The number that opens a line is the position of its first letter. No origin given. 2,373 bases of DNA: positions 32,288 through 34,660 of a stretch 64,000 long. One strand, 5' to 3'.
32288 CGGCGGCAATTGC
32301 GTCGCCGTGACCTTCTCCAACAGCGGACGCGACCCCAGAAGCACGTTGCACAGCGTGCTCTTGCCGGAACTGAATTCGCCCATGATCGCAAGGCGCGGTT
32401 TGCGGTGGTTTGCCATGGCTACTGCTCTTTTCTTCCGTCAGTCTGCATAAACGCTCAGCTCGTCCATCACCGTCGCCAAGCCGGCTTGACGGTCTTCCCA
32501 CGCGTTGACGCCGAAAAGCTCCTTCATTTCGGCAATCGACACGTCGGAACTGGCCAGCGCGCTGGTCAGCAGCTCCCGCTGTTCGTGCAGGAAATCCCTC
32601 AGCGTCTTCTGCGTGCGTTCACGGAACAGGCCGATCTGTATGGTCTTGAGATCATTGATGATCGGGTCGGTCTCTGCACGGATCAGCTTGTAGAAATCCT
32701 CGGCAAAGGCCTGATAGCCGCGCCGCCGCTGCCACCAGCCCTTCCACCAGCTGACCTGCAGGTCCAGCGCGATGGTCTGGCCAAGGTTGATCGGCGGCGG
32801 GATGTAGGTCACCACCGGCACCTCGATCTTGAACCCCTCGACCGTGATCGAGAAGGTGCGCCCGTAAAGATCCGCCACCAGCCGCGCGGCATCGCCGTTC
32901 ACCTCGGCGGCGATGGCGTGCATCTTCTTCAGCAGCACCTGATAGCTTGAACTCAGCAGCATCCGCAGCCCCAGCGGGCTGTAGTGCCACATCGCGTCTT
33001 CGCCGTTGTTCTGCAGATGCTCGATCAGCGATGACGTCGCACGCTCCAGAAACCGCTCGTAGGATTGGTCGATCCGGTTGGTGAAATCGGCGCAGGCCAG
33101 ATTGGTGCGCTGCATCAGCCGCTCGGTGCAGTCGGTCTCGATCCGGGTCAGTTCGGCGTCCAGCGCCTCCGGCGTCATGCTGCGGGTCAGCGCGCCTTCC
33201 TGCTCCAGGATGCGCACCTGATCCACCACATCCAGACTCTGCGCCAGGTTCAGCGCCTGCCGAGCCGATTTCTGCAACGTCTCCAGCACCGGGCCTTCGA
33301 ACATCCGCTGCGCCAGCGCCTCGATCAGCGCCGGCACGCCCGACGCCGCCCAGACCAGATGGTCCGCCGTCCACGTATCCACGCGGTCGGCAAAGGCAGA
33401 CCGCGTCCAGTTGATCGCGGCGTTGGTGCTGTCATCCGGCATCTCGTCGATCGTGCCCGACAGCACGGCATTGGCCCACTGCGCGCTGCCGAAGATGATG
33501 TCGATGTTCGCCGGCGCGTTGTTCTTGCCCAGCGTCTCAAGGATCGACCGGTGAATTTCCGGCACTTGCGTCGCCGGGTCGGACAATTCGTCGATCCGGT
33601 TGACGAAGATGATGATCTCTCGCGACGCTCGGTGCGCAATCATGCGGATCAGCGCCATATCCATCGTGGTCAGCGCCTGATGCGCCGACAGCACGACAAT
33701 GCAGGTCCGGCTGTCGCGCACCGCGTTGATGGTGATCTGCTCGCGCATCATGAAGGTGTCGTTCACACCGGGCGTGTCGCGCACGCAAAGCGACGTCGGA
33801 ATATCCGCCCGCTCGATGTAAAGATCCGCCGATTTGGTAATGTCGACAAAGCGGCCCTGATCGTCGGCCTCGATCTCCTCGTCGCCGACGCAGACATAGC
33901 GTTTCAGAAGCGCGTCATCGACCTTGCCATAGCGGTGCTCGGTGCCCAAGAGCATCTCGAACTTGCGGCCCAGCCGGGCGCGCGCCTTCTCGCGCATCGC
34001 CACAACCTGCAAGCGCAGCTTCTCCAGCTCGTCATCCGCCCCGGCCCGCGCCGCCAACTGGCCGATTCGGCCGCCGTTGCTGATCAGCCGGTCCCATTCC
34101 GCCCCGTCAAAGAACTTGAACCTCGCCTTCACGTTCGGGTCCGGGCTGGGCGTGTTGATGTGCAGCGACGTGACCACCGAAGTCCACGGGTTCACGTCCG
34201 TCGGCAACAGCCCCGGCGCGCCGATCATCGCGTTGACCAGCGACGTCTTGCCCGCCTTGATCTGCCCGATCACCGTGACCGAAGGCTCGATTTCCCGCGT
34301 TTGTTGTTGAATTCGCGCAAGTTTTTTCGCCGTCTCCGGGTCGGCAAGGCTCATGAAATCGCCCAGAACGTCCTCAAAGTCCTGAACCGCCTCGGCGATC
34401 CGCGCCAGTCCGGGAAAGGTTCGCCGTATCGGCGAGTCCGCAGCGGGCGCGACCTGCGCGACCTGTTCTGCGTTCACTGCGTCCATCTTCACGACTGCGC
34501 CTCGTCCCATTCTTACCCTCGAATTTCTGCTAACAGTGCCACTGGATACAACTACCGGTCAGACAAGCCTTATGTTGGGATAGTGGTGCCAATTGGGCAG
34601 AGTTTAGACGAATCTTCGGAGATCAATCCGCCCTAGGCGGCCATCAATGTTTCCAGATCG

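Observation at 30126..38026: Seven-gene FHA / PP2C / triple dynamin-like GTPase / Roadblock-like operon without a kinase: candidate uncharacterised membrane-remodelling or defence module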

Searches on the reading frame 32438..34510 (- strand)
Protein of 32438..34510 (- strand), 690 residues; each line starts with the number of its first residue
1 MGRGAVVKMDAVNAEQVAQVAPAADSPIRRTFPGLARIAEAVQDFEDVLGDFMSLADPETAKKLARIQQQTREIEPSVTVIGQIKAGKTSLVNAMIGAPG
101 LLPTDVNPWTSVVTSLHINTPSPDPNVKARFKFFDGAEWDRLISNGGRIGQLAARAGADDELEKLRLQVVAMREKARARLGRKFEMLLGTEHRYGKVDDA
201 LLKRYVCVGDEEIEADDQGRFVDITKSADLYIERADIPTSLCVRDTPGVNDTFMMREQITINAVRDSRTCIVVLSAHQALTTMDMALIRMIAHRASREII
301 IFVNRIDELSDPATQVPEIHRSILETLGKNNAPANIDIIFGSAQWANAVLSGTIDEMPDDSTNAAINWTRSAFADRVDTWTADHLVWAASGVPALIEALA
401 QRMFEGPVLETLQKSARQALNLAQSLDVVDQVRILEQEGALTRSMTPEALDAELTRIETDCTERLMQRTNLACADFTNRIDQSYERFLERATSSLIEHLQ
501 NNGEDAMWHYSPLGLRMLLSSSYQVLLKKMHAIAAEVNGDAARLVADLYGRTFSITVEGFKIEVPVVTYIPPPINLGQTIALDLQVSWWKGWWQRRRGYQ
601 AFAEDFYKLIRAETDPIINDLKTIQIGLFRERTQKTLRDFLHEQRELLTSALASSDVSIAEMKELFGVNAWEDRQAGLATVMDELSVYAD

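Call 3: search_protein_families(library=pfam, proteins=[window:32438-34510:-], max_evalue=0.1)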
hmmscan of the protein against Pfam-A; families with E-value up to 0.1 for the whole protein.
window:32438-34510:- (690 aa): 5 families
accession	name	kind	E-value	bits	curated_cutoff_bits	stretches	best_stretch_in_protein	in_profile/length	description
PF00350.29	Dynamin_N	-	1.1e-10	42.3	27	1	78-304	1-165/168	Dynamin family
PF00009.33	GTP_EFTU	-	2.5e-07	30.9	26.5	1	245-349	75-175/188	Elongation factor Tu GTP binding domain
PF01926.29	MMR_HSR1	-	3.3e-05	24.4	21.9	0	78-112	2-35/113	50S ribosome-binding GTPase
PF03029.23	ATP_bind_1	-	0.0045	17.3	27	1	238-313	90-172/240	Conserved hypothetical ATP binding protein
PF03193.22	RsgA_GTPase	-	0.057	13.7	30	0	58-97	91-128/174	RsgA GTPase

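Call 4: search_protein_families(library=padloc, proteins=[window:32438-34510:-], max_evalue=0.1)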
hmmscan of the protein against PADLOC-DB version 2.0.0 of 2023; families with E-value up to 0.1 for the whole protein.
window:32438-34510:- (690 aa): 1 family
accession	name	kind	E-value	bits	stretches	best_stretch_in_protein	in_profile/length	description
PDLC03839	LeoA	-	1.5e-09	35.5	2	46-99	24-82/559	-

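Call 5: search_protein_families(library=ncbifam, proteins=[window:32438-34510:-], max_evalue=0.1)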
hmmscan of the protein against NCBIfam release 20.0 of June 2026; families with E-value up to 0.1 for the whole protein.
window:32438-34510:- (690 aa): 14 families
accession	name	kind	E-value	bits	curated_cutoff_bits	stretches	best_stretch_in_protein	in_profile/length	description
TIGR03594.1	GTPase_EngA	equivalog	3.3e-10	39.6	306.7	2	260-345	251-331/432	ribosome biogenesis GTPase Der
NF009891.0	PRK13351.1-1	equivalog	1.8e-05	23.6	597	1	240-338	75-165/681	elongation factor G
NF002828.0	PRK03003.1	equivalog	5.1e-05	22.1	631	1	260-313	289-341/477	ribosome biogenesis GTPase Der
TIGR00450.1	mnmE_trmE_thdF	equivalog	0.00012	21.3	252.6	0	245-327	263-348/446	tRNA uridine-5-carboxymethylaminomethyl(34) synthesis GTPase MnmE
TIGR00231.1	small_GTP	domain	0.00017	21.4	42.5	0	236-329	50-141/164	GTP-binding protein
TIGR03918.1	GTP_HydF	equivalog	0.00039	19.4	325.55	1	242-314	59-133/392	[FeFe] hydrogenase H-cluster maturation GTPase HydF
NF009379.0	PRK12740.1-3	equivalog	0.0006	18.5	513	1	205-316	44-145/674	elongation factor G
NF009381.0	PRK12740.1-5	subfamily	0.00072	18.1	583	1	243-336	78-163/692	elongation factor G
NF000908.1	PRK00089.1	equivalog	0.0026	17.1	237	0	244-319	56-133/291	GTPase Era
TIGR03598.1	GTPase_YsxC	equivalog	0.0057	16.4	124.45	0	65-101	8-44/186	ribosome biogenesis GTP-binding protein YihA/YsxC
NF007368.0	PRK09866.1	equivalog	0.0083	14.5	1146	0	65-117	56-110/742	clamp-binding protein CrfC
NF010469.0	PRK13894.1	subfamily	0.0098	15.3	508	0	63-96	138-170/320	conjugal transfer ATPase TrbB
TIGR03597.1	GTPase_YqeH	equivalog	0.011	14.9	297.4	0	53-97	134-177/361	ribosome biogenesis GTPase YqeH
NF052648.1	DynmDynABac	equivalog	0.057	11.2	1600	0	51-108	17-73/1187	dynamin GTPase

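Call 7: find_related_loci(query=window:32438-34510:-, collection=genome_contigs, flank=10000)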
Query window:32438-34510:- (690 aa) in genome_contigs; peptide patterns used: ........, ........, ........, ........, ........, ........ (x = any residue, [..] = any of these).
524 stretches matched a pattern; 497 encode a relative of the query (tblastn E <= 1e-3); the best 80 are kept; 80 distinct loci.
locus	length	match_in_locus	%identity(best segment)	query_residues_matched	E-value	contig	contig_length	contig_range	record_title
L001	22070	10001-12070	99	1-690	0e+0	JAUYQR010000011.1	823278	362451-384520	MAG: Paracoccaceae bacterium isolate C5_concoct.bin.147 C5_k141_78657, whole genome shotgun sequence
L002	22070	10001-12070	98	1-690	0e+0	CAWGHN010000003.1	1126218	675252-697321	MAG: uncultured Alphaproteobacteria bacterium isolate MFD02832.bin.1.27 genome assembly, contig: contig_21986, whole gen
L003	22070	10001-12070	85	1-690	0e+0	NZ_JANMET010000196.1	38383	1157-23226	MAG: Tabrizicola sp. isolate OTE_70b_metabat_43 OTE_70b_k141_925149, whole genome shotgun sequence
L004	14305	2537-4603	82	1-689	0e+0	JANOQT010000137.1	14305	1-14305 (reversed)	MAG: Paracoccaceae bacterium isolate VAR_4_metabat_262 VAR_4_k141_408802, whole genome shotgun sequence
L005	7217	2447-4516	82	1-690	0e+0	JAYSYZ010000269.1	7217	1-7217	MAG: Paracoccaceae bacterium isolate GFS_13514 GFS_13514_268, whole genome shotgun sequence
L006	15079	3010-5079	81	1-690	0e+0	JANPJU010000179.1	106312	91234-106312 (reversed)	MAG: Paracoccaceae bacterium isolate VAR_61_metabat_355 VAR_61_k141_3047850, whole genome shotgun sequence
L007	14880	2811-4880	81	1-690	0e+0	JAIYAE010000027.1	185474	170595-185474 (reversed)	MAG: Rhodobacter sp. isolate D8_MAG_00074 pond_D8_MAG_00074_000000000007, whole genome shotgun sequence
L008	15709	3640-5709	80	1-690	0e+0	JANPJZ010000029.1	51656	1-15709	MAG: Rhodobacter sp. isolate VAR_61_metabat_336 VAR_61_k141_4151673, whole genome shotgun sequence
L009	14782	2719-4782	80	1-690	0e+0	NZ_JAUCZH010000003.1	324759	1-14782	MAG: Tabrizicola sp. isolate CZS48M_Bin3_fgap_30860_1 Contig_510, whole genome shotgun sequence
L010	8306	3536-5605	80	1-690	0e+0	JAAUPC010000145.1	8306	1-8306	MAG: Rhodobacteraceae bacterium isolate CSU_1_7 NODE_2081_length_8306_cov_3.0434, whole genome shotgun sequence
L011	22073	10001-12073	80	1-690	0e+0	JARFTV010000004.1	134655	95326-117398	MAG: Alphaproteobacteria bacterium isolate QDN-W04B-4228_sbin_19 NODE_92_length_134655_cov_6.846902, whole genome shotgu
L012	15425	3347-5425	80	1-690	0e+0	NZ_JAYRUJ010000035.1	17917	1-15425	MAG: Tabrizicola sp. isolate NJ_NJASGE2bin.26 NODE_1969_length_17917_cov_4.736256, whole genome shotgun sequence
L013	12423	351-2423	80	1-690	0e+0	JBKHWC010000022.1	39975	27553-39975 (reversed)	MAG: Alphaproteobacteria bacterium isolate B_bin_31_strict NODE_22_length_39975_cov_5.656925, whole genome shotgun seque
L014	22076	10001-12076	79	1-690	0e+0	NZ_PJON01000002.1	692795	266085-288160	Tabrizicola aquatica strain RCRI19 contig2, whole genome shotgun sequence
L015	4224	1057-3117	80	1-690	0e+0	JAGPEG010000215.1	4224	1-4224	MAG: Tabrizicola sp. isolate Gw_SlAct_bin_90 Gw_SlAct_106705_length_4224_cov_5.616549, whole genome shotgun sequence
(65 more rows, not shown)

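Call 19: find_homologous_proteins(query=window:32438-34510:-, max_evalue=0.001)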
Query window:32438-34510:- (690 aa): 2201 proteins with E <= 0.001 among 8000 candidates; the best 120 are listed.
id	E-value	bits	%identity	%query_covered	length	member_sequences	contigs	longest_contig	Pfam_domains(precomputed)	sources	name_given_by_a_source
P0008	0.0e+0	1519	99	100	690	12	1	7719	PF00350.30,PF00009.34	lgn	-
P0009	0.0e+0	1383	90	100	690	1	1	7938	PF00350.30,PF00009.34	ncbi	-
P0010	0.0e+0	1375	89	100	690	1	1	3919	PF00350.30,PF00009.34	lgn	-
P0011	0.0e+0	1326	86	100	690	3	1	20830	PF00350.30,PF00009.34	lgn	-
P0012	0.0e+0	1318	85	100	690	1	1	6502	PF00350.30,PF00009.34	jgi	jgi:Dynamin family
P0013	0.0e+0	1317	85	100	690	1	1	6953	PF00350.30,PF00009.34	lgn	-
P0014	0.0e+0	1305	85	99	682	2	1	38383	PF00350.30,PF00009.34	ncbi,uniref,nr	ncbi:dynamin family protein [Tabrizicola sp.]|uniref:dynamin family protein n=1 Tax=Tabrizicola sp. 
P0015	0.0e+0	1300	85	100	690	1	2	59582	PF01926.30,PF00350.30,PF00009.34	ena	-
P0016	0.0e+0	1300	84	100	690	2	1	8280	PF01926.30,PF00350.30,PF00009.34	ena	-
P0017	0.0e+0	1292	84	100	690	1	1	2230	PF00350.30,PF00009.34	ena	-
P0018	0.0e+0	1288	83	100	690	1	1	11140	PF00350.30,PF00009.34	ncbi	-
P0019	0.0e+0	1273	82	100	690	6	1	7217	PF00350.30,PF00009.34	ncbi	-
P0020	0.0e+0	1254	81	100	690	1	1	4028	PF01926.30,PF00350.30,PF00009.34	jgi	-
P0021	0.0e+0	1249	81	100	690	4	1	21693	PF01926.30,PF00350.30,PF00009.34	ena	-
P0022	0.0e+0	1238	80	100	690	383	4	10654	PF01926.30,PF00350.30,PF00009.34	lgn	-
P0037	2.6e-269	913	59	100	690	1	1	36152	PF01926.30,PF00350.30,PF00009.34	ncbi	-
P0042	1.6e-250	851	56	99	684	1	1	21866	PF00350.30,PF00009.34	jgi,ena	jgi:hypothetical protein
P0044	3.9e-246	837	56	99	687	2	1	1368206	PF01926.30,PF00350.30,PF00009.34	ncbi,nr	ncbi:dynamin family protein [Litoreibacter roseus]|nr:dynamin family protein [Litoreibacter roseus]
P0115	3.3e-217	741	51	99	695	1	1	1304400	PF00350.30,PF00009.34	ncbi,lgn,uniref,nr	ncbi:dynamin family protein [Roseobacter sp. CCS2]|uniref:dynamin family protein n=1 Tax=Roseobacter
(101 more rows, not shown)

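Call 21: find_encoding_contigs(protein=P0115, flank=10000, max_places=2)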
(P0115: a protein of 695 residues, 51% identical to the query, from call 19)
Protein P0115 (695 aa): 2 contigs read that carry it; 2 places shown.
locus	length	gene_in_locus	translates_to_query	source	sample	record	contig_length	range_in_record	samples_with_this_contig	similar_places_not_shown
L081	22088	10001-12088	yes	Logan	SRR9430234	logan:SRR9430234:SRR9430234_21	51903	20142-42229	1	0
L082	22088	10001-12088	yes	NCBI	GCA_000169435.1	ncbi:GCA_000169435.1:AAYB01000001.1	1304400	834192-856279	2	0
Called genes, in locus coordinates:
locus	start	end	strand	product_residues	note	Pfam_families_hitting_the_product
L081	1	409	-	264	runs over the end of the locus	PF25145:NfeD1b_N, PF01343:Peptidase_S49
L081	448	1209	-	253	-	PF01061:ABC2_membrane, PF12698:ABC2_membrane_3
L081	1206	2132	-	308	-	PF00005:ABC_tran, PF13304:AAA_21 (weak)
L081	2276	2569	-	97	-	-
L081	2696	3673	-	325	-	PF00044:Gp_dh_N, PF02800:Gp_dh_C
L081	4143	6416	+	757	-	PF00069:Pkinase, PF01163:RIO1 (weak), PF07714:PK_Tyr_Ser-Thr, PF03109:ABC1 (weak)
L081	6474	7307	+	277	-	PF16697:Yop-YscD_cpl (weak), PF00498:FHA (weak)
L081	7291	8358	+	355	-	PF00481:PP2C (faint), PF13672:PP2C_2, PF07228:SpoIIE (faint)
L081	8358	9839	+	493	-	-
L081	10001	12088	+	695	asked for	PF00350:Dynamin_N, PF00009:GTP_EFTU (weak)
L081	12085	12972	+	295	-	PF00350:Dynamin_N, PF01926:MMR_HSR1 (faint)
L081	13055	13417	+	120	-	-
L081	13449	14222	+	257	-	-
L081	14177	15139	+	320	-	PF00561:Abhydrolase_1, PF12697:Abhydrolase_6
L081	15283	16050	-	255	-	-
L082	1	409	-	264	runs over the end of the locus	PF25145:NfeD1b_N, PF01343:Peptidase_S49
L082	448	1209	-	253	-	PF01061:ABC2_membrane, PF12698:ABC2_membrane_3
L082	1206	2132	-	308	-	PF00005:ABC_tran, PF13304:AAA_21 (weak)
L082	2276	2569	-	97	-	-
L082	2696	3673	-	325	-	PF00044:Gp_dh_N, PF02800:Gp_dh_C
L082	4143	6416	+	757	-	PF00069:Pkinase, PF01163:RIO1 (weak), PF07714:PK_Tyr_Ser-Thr, PF03109:ABC1 (weak)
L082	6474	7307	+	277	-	PF16697:Yop-YscD_cpl (weak), PF00498:FHA (weak)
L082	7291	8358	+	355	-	PF00481:PP2C (faint), PF13672:PP2C_2, PF07228:SpoIIE (faint)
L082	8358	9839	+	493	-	-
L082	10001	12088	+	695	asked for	PF00350:Dynamin_N, PF00009:GTP_EFTU (weak)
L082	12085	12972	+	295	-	PF00350:Dynamin_N, PF01926:MMR_HSR1 (faint)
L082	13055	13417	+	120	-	-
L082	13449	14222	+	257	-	-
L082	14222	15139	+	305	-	PF00561:Abhydrolase_1, PF12697:Abhydrolase_6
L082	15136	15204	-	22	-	-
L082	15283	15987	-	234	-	-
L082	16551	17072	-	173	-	-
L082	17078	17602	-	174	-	-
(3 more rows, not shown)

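Call 22: find_encoding_contigs(protein=P0044, flank=10000, max_places=2)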
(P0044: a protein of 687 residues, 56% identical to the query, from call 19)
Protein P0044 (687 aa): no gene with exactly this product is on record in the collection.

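Call 32: search_solved_structures(query=window:32438-34510:-, max_evalue=1)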
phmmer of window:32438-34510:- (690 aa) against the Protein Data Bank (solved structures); distinct sequences matched with E-value up to 1: 9.
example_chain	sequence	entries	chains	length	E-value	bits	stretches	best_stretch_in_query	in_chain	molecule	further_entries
5owv_A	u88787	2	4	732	5.1e-07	31.7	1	237-314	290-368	GTP-binding protein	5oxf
2j68_A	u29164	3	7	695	6.3e-06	28.1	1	78-124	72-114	BACTERIAL DYNAMIN-LIKE PROTEIN | DYNAMIN FAMILY PROTEIN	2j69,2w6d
2hjg_A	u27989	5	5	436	0.023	16.4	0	261-323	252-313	GTP-binding protein engA | GTPase Der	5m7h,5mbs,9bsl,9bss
4dcs_A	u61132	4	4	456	0.026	16.2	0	261-323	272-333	GTP-BINDING PROTEIN ENGA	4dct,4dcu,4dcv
9bs0_W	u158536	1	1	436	0.031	15.9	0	77-107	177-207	GTPase Der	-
3j8g_X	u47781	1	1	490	0.066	14.8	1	260-314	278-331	GTPase Der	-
6xrs_A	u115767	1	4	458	0.12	14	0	261-314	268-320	GTPase Der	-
7of2_C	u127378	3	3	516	0.52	11.9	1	64-114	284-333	Putative GTP-binding protein 6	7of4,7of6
7am2_BU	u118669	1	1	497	0.64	11.6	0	54-98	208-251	GTPase Der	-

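Call 42: search_protein_families(library=pfam, proteins=[L082:4143-6416:+, L082:6474-7307:+, L082:8358-9839:+, L082:13055-13417:+, L082:13449-14222:+, L082:14222-15139:+], max_evalue=0.1)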
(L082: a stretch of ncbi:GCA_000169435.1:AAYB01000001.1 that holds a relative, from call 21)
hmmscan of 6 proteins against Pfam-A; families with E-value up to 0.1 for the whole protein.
L082:4143-6416:+ (757 aa): 9 families
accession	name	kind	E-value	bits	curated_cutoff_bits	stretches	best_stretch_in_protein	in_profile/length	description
PF00069.31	Pkinase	-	5.9e-33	114.8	31.7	1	83-296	38-252/263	Protein kinase domain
PF07714.23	PK_Tyr_Ser-Thr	-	1.2e-18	67.8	23.1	1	89-249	45-205/258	Protein tyrosine and serine/threonine kinase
PF03109.22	ABC1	-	5.5e-06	26.1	22.9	1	111-204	133-225/244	ABC1 atypical kinase-like domain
PF01163.29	RIO1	-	7.7e-06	26.1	22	1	65-199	24-157/187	RIO domain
PF01636.29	APH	-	4.1e-05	23.9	23.2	1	164-193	167-197/239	Phosphotransferase enzyme family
PF17667.7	Pkinase_fungal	-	4.3e-05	22.8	24.1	1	159-199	300-345/387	Fungal protein kinase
PF06293.20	Kdo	-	0.0071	16.2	21.3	1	131-198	104-174/207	Lipopolysaccharide kinase (Kdo/WaaP) family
PF14531.12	Kinase-like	-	0.011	15.4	25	1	160-251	159-253/289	Kinase-like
PF17820.7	PDZ_6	-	0.081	13.1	27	0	604-631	18-45/54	PDZ domain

L082:6474-7307:+ (277 aa): 2 families
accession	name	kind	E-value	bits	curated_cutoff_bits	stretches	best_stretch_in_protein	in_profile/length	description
PF00498.31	FHA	-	6.9e-07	30.1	20.7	1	180-247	3-67/67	FHA domain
PF16697.10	Yop-YscD_cpl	-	1.3e-06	29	33.2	1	161-254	2-91/94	Inner membrane component of T3SS, cytoplasmic domain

L082:8358-9839:+ (493 aa): 7 families
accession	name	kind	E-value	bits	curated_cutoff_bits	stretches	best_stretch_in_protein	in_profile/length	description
PF01926.29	MMR_HSR1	-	6.9e-05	23.4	21.9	1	44-84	2-42/113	50S ribosome-binding GTPase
PF00005.33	ABC_tran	-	0.00036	21.6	25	1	43-65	13-35/137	ABC transporter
PF00350.29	Dynamin_N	-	0.00049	20.6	27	1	45-86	2-46/168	Dynamin family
PF03193.22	RsgA_GTPase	-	0.013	15.8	30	1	31-65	97-130/174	RsgA GTPase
PF03308.22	MeaB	-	0.016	14.7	23.1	1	29-72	17-63/273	Methylmalonyl Co-A mutase-associated GTPase MeaB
PF25201.1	nSTAND6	-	0.04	14.4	27.7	0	32-64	9-41/148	Novel STAND NTPase 6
PF13555.12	AAA_29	-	0.066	13.4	27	0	44-61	25-46/61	P-loop containing region of AAA domain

L082:13055-13417:+ (120 aa): 0 families

L082:13449-14222:+ (257 aa): 0 families

L082:14222-15139:+ (305 aa): 3 families
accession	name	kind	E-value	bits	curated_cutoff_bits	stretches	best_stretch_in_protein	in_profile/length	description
PF00561.26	Abhydrolase_1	-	9.4e-27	94.7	25.8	1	39-186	1-145/245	alpha/beta hydrolase fold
PF12697.13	Abhydrolase_6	-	1e-15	59.4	26.3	1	41-295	1-217/217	Alpha/beta hydrolase family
PF12146.15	Hydrolase_4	-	5.1e-05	23.1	27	1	41-135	7-102/239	Serine aminopeptidase, S33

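Call 73: find_encoding_contigs(protein=P0037, flank=10000, max_places=1)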
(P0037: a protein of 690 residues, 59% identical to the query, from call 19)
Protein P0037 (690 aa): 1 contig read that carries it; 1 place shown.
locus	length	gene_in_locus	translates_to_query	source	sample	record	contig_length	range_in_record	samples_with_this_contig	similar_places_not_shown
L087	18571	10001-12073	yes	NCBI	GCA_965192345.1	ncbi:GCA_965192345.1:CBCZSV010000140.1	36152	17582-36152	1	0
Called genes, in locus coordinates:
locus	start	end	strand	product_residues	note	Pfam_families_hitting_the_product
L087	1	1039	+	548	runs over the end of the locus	PF00890:FAD_binding_2 (weak), PF01266:DAO (weak), PF01946:Thi4 (weak), PF03486:HI0933_like (weak), PF07992:Pyr_redox_2 (weak), PF13450:NAD_binding_8, PF21162:ETFQO_UQ-bd, PF05187:Fer4_ETF_QO, +1 more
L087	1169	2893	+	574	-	PF07719:TPR_2 (faint), PF13424:TPR_12 (faint), PF13428:TPR_14 (faint), PF13432:TPR_16 (faint), PF00515:TPR_1 (faint), PF12895:ANAPC3 (faint), PF13176:TPR_7 (faint), PF13429:TPR_15 (weak), +6 more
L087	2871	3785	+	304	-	PF00288:GHMP_kinases_N, PF08544:GHMP_kinases_C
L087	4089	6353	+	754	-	PF00069:Pkinase, PF01636:APH (faint), PF07714:PK_Tyr_Ser-Thr, PF03109:ABC1 (weak)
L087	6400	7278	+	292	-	PF16697:Yop-YscD_cpl (weak)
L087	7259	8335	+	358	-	PF00481:PP2C (faint), PF13672:PP2C_2, PF07228:SpoIIE (faint)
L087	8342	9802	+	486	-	-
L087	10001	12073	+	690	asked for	PF00009:GTP_EFTU (faint), PF00350:Dynamin_N, PF01926:MMR_HSR1 (faint)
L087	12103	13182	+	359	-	PF00350:Dynamin_N, PF01926:MMR_HSR1 (faint)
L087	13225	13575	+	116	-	-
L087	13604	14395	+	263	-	-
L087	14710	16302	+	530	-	PF12849:PBP_like_2, PF13531:SBP_bac_11 (weak), PF00691:OmpA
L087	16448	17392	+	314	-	PF13675:PilJ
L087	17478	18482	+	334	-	PF13675:PilJ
